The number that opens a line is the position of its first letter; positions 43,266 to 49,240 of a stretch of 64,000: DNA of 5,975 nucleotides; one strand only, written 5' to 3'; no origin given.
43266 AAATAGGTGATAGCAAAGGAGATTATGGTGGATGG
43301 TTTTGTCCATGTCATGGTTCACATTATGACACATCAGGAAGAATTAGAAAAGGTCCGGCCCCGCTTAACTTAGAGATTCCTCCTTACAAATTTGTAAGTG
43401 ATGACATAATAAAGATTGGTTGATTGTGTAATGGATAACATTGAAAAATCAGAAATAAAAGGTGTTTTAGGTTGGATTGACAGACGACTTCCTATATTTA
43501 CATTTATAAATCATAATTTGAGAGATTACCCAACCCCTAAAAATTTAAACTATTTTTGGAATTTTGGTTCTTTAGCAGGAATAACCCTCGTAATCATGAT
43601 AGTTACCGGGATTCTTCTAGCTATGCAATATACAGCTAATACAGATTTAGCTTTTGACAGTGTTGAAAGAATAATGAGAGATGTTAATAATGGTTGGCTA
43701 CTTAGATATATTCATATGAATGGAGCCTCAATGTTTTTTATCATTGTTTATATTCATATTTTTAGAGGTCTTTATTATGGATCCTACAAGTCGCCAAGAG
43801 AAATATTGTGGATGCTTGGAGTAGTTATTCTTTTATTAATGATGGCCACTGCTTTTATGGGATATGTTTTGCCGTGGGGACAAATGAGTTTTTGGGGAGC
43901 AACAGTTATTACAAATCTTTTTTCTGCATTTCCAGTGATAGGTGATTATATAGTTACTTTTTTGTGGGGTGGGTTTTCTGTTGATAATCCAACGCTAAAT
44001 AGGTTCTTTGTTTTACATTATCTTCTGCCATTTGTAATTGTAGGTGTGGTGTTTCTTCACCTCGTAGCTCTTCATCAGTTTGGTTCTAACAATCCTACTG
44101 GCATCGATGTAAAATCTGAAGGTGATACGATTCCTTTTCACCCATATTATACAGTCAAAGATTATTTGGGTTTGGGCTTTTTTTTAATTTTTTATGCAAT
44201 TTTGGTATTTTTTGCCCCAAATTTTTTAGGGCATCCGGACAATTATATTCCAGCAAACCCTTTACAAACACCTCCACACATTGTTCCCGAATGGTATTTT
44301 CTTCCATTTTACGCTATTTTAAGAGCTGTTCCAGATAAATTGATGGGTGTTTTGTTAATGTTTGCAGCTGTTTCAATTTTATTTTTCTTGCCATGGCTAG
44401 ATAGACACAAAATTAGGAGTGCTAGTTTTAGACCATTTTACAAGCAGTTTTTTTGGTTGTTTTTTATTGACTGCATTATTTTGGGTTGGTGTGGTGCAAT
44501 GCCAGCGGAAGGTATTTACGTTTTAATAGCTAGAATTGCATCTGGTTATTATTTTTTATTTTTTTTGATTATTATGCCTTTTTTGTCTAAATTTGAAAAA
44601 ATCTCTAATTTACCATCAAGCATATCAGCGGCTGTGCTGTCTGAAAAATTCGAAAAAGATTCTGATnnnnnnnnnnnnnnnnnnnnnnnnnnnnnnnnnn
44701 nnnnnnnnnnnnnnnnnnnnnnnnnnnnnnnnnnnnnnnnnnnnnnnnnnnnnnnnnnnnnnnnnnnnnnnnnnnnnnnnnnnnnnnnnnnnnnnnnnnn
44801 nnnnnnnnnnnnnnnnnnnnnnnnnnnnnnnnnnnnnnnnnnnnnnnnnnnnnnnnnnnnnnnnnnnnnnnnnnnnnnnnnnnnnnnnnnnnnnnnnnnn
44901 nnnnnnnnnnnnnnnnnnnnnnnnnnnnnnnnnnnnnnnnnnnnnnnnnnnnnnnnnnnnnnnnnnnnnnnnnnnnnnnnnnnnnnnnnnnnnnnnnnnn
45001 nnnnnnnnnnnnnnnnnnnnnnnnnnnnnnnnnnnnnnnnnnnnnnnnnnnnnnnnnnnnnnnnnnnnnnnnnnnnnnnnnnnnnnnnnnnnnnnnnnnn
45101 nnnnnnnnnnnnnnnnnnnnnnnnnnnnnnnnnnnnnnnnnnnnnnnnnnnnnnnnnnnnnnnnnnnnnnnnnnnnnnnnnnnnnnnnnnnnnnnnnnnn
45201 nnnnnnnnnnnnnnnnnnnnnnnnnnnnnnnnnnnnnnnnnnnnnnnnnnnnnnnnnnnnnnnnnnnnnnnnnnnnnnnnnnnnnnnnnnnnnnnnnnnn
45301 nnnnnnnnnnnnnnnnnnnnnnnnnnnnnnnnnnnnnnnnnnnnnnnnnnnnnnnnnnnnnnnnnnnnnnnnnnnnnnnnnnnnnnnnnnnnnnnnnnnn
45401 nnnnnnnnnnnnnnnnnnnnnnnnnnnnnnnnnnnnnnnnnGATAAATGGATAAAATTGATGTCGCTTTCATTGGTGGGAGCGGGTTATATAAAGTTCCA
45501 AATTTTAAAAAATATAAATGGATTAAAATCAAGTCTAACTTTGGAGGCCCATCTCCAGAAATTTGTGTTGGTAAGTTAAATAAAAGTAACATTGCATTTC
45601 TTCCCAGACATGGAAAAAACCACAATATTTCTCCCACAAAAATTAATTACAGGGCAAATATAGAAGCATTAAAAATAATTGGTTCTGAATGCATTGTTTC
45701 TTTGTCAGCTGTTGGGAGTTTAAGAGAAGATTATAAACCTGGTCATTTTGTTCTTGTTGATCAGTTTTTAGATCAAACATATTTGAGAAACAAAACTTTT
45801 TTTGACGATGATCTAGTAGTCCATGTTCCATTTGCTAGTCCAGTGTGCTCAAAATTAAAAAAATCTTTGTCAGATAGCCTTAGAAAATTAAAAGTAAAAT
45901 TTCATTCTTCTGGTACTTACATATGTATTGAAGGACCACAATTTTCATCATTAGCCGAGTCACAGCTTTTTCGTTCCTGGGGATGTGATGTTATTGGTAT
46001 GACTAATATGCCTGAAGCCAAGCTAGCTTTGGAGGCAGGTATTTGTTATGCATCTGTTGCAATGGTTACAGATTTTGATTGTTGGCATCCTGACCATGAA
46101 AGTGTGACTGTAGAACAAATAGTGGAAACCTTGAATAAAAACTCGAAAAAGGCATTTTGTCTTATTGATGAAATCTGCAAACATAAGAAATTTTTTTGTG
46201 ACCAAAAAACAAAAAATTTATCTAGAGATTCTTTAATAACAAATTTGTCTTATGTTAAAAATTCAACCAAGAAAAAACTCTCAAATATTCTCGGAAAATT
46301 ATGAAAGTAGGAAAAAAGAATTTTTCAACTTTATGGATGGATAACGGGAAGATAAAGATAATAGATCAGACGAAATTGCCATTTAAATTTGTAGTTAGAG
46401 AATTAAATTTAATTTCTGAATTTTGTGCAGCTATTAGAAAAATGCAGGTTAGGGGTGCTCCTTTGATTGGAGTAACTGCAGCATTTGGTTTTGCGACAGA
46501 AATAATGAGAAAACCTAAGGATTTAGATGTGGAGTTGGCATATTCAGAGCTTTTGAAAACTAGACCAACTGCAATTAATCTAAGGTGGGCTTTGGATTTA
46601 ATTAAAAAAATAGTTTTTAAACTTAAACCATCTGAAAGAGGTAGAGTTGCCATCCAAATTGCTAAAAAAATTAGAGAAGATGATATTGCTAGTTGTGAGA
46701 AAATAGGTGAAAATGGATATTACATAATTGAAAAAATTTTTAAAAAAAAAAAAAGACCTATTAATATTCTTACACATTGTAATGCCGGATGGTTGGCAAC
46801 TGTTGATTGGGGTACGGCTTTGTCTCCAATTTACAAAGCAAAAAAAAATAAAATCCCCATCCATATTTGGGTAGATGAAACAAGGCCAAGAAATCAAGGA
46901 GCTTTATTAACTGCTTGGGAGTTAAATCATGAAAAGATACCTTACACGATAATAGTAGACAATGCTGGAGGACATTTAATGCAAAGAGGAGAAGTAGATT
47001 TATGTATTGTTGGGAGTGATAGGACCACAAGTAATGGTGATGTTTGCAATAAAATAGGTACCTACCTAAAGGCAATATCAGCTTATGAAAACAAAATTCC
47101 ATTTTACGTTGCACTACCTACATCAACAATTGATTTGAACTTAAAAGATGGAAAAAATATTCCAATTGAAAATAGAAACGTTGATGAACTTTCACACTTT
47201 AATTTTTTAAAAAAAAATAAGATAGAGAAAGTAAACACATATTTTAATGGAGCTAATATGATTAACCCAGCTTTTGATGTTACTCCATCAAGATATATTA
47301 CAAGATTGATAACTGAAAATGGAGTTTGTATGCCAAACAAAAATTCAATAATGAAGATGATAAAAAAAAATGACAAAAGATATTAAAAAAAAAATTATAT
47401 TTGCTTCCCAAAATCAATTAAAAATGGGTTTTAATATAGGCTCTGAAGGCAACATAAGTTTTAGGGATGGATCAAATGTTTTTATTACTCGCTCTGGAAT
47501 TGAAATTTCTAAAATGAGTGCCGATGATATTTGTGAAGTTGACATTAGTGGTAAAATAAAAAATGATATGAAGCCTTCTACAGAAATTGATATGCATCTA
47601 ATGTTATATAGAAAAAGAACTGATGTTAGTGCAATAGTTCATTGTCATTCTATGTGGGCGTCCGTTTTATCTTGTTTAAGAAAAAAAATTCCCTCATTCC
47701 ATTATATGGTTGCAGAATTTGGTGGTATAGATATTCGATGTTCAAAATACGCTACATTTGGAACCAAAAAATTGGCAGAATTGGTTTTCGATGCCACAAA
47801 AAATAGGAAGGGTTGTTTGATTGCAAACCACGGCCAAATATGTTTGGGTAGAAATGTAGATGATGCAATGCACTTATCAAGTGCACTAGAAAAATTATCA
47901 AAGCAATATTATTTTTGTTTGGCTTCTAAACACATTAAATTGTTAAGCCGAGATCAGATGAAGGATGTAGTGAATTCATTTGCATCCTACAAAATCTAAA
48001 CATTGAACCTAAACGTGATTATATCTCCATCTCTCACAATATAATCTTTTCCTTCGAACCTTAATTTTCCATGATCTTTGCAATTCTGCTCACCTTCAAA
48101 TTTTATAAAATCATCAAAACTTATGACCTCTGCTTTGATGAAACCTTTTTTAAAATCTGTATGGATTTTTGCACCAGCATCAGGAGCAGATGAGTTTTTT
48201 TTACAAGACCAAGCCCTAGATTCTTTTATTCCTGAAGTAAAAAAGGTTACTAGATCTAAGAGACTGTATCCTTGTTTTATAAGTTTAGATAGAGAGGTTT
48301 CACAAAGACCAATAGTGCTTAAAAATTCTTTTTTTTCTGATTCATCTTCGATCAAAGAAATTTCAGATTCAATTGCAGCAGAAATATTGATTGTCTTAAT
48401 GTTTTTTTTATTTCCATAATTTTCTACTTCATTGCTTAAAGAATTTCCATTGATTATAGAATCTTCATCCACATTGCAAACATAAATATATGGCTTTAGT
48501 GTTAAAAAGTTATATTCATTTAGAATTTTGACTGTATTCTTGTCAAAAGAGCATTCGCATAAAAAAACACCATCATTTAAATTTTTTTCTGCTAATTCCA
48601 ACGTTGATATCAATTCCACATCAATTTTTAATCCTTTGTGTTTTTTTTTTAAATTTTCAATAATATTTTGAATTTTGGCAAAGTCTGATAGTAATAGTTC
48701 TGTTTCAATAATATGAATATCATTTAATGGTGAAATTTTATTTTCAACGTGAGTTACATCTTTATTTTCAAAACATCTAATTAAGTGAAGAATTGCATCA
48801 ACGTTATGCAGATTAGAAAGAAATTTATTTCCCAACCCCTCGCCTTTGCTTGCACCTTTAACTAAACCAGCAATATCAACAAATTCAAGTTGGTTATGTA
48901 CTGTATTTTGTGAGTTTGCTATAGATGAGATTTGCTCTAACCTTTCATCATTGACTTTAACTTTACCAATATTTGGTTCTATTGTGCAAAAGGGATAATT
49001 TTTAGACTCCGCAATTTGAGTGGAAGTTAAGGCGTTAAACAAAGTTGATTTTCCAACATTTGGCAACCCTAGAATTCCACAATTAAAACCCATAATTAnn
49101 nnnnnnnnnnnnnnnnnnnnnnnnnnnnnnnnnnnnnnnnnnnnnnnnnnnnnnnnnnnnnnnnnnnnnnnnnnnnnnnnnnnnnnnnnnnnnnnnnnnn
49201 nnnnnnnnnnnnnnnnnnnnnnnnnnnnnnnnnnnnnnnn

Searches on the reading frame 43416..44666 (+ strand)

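Call 39: search_protein_families(library=ncbifam, proteins=[window:43416-44666:+], max_evalue=1e-10)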
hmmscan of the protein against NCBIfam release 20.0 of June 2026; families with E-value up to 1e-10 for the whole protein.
window:43416-44666:+ (417 aa): 5 families
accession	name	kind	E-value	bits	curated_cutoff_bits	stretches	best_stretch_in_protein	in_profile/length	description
NF002990.0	PRK03735.1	subfamily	5.6e-46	157.1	325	1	16-226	4-221/223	cytochrome b6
NF040969.1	cytb_ExtP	equivalog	1.7e-45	155.4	290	1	42-221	19-199/205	selenite/tellurite reduction operon b-type cytochrome ExtP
NF050120.1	bc1_QcrB_actin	exception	1.6e-31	109.7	500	1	76-320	71-315/458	cytochrome bc1 complex cytochrome b subunit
NF041076.1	cyt_b_SoxC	equivalog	8.1e-25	87.7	740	1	48-223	29-199/542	proton pump complex cytochrome B SoxC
TIGR01156.1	cytb6_f_IV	equivalog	1.9e-13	50.6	127.05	1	278-366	64-153/160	cytochrome b6-f complex subunit IV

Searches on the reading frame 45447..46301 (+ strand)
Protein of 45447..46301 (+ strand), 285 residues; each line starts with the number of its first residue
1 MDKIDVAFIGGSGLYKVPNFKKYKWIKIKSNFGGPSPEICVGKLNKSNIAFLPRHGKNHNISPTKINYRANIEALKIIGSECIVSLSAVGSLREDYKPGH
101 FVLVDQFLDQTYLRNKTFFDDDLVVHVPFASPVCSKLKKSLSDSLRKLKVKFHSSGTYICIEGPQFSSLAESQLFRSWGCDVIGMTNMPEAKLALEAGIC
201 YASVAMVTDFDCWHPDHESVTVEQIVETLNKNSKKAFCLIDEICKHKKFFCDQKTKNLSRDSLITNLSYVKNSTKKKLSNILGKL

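Call 39: search_protein_families(library=ncbifam, proteins=[window:45447-46301:+], max_evalue=1e-10)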
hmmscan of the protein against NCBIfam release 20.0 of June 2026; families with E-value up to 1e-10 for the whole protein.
window:45447-46301:+ (285 aa): 10 families
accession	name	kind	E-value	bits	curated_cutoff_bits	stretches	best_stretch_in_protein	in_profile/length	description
NF006492.0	PRK08931.1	equivalog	7.9e-110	366.8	437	1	5-284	5-287/291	S-methyl-5'-thioadenosine phosphorylase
NF005657.0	PRK07432.1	equivalog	2.1e-97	325.8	453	1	1-284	1-288/291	S-methyl-5'-thioadenosine phosphorylase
TIGR01694.1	MTAP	equivalog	1.5e-89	299.5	274.85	1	6-245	2-239/240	S-methyl-5'-thioadenosine phosphorylase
NF006334.0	PRK08564.1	equivalog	2.4e-88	295.7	382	1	3-245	7-248/267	S-methyl-5'-thioadenosine phosphorylase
NF005876.0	PRK07823.1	equivalog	4.3e-67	226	306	1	4-236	6-234/267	S-methyl-5'-thioadenosine phosphorylase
NF006599.0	PRK09136.1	equivalog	4e-64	216.2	223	1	6-245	4-245/247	S-methyl-5'-thioinosine phosphorylase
TIGR01697.1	PNPH-PUNA-XAPA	subfamily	2.7e-21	76.1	197.1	1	29-243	33-245/247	inosine/guanosine/xanthosine phosphorylase family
NF006054.0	PRK08202.1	equivalog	3.3e-21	76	218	1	29-246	57-273/274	purine-nucleoside phosphorylase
TIGR01700.1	PNPH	equivalog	6.3e-17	61.8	293.35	1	30-242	34-246/249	purine nucleoside phosphorylase I, inosine and guanosine-specific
TIGR01698.1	PUNP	equivalog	4.4e-15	55.8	302.6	1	56-211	58-212/245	purine-nucleoside phosphorylase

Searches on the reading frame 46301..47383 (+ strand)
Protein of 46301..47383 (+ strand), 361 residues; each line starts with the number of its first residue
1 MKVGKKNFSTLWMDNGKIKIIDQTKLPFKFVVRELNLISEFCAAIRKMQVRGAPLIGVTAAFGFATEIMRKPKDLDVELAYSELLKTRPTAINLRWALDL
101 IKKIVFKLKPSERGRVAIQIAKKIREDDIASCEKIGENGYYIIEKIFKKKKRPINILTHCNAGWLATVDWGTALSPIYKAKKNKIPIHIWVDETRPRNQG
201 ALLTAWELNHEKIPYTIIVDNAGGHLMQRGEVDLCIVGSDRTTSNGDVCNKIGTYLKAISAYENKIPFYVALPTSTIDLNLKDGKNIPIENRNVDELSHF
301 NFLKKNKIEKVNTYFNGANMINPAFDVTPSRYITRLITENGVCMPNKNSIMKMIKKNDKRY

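Call 39: search_protein_families(library=ncbifam, proteins=[window:46301-47383:+], max_evalue=1e-10)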
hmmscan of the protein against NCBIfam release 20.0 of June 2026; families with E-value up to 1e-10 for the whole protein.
window:46301-47383:+ (361 aa): 8 families
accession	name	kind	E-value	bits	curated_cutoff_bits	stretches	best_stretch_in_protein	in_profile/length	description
NF004326.0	PRK05720.1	subfamily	7.5e-128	426.3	271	1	3-357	6-355/358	s-methyl-5-thioribose-1-phosphate isomerase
TIGR00512.1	salvage_mtnA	equivalog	4.8e-119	397.2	279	1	10-344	2-334/335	S-methyl-5-thioribose-1-phosphate isomerase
TIGR00524.1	eIF-2B_rel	subfamily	5.4e-91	304.9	185.85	1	38-344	4-302/303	S-methyl-5-thioribose-1-phosphate isomerase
NF004700.0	PRK06036.1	equivalog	1.1e-82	277.8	528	1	12-346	6-331/339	S-methyl-5-thioribose-1-phosphate isomerase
NF004436.0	PRK05772.1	equivalog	3.3e-67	227.3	521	1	11-355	20-362/363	S-methyl-5-thioribose-1-phosphate isomerase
TIGR00511.1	ribulose_e2b2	equivalog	1.1e-45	156.3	314.1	1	39-356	3-297/301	ribose 1,5-bisphosphate isomerase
NF006210.0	PRK08335.1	equivalog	1.7e-21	76.7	339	1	177-348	126-274/275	translation initiation factor IF-2B subunit alpha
NF004994.0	PRK06372.1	equivalog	3.5e-12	46.2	249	1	157-348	82-251/253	translation initiation factor IF-2B subunit delta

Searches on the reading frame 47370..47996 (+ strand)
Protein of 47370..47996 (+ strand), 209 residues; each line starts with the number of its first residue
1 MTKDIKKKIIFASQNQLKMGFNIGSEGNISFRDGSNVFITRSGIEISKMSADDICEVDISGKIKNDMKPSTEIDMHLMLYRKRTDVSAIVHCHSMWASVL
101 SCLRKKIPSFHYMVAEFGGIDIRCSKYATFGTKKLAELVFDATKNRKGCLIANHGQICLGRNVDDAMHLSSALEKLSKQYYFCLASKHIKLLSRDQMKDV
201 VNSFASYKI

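Call 39: search_protein_families(library=ncbifam, proteins=[window:47370-47996:+], max_evalue=1e-10)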
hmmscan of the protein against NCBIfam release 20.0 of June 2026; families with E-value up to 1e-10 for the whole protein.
window:47370-47996:+ (209 aa): 23 families
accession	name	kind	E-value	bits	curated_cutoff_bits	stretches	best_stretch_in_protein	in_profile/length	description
NF005302.0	PRK06833.1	equivalog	5.6e-49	166.5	264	1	3-207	4-210/214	L-fuculose-phosphate aldolase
NF005984.0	PRK08087.1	subfamily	2.7e-48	164.6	264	1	4-208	5-210/215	L-fuculose-phosphate aldolase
TIGR01086.1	fucA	equivalog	5.1e-47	160.4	400.25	1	4-208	4-209/214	L-fuculose-phosphate aldolase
NF053831.1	RU1PAldHalo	equivalog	2.5e-40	138.2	300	1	23-207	21-206/208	ribulose-1-phosphate aldolase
NF005123.0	PRK06557.1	subfamily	1.2e-30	106.9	251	1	2-204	9-216/223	L-ribulose-5-phosphate 4-epimerase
NF040649.1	FucA_Meth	equivalog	1.9e-30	106.1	250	1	15-181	12-174/179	L-fuculose phosphate aldolase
NF004527.0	PRK05874.1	equivalog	8.3e-30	103.9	308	1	4-177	6-183/218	L-fuculose-phosphate aldolase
NF043034.1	OxoTetrPhDc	equivalog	2.3e-29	102.7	250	1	5-200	5-204/205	3-oxo-tetronate 4-phosphate decarboxylase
NF006413.0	PRK08660.1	equivalog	1e-27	97.2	203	1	18-183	15-177/184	aldolase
NF006208.0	PRK08333.1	equivalog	2.1e-26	92.8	267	1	1-183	1-183/189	aldolase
NF006047.0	PRK08193.1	subfamily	7.3e-22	78.1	257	1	1-187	1-203/231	L-ribulose-5-phosphate 4-epimerase AraD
NF006672.0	PRK09220.1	equivalog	9.8e-21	74.1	226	1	6-105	12-113/209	methylthioribulose 1-phosphate dehydratase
TIGR00760.1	araD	equivalog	3.1e-20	72.4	389.1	1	3-185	3-199/228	L-ribulose-5-phosphate 4-epimerase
NF009003.0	PRK12348.1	subfamily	5.2e-20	72.1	331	1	5-183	4-196/228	L-ribulose-5-phosphate 4-epimerase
TIGR03328.1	salvage_mtnB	equivalog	2.9e-19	69.4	137.05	1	17-107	9-102/194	methylthioribulose 1-phosphate dehydratase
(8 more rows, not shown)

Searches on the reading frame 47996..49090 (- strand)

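Call 39: search_protein_families(library=ncbifam, proteins=[window:47996-49090:-], max_evalue=1e-10)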
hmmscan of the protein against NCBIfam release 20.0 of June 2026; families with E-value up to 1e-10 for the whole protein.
window:47996-49090:- (364 aa): 6 families
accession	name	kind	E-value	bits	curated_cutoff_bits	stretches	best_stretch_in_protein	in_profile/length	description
TIGR00092.1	TIGR00092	equivalog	5.3e-131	437.1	279.2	1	2-364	3-368/368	redox-regulated ATPase YchF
NF007171.0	PRK09602.1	subfamily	1.7e-32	112.8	387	1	4-241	5-256/397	YchF-related putative GTPase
TIGR02729.1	Obg_CgtA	equivalog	6.5e-21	74.7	280.25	1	4-132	160-264/329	Obg family GTPase CgtA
NF008956.1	PRK12299.1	equivalog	8.3e-21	74.3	300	1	4-132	161-260/327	GTPase ObgE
NF008955.0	PRK12297.1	equivalog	1.2e-19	70.6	406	1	4-133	162-267/429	GTPase ObgE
NF008954.1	PRK12296.1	equivalog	7.2e-17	61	377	1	4-151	162-286/470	GTPase ObgE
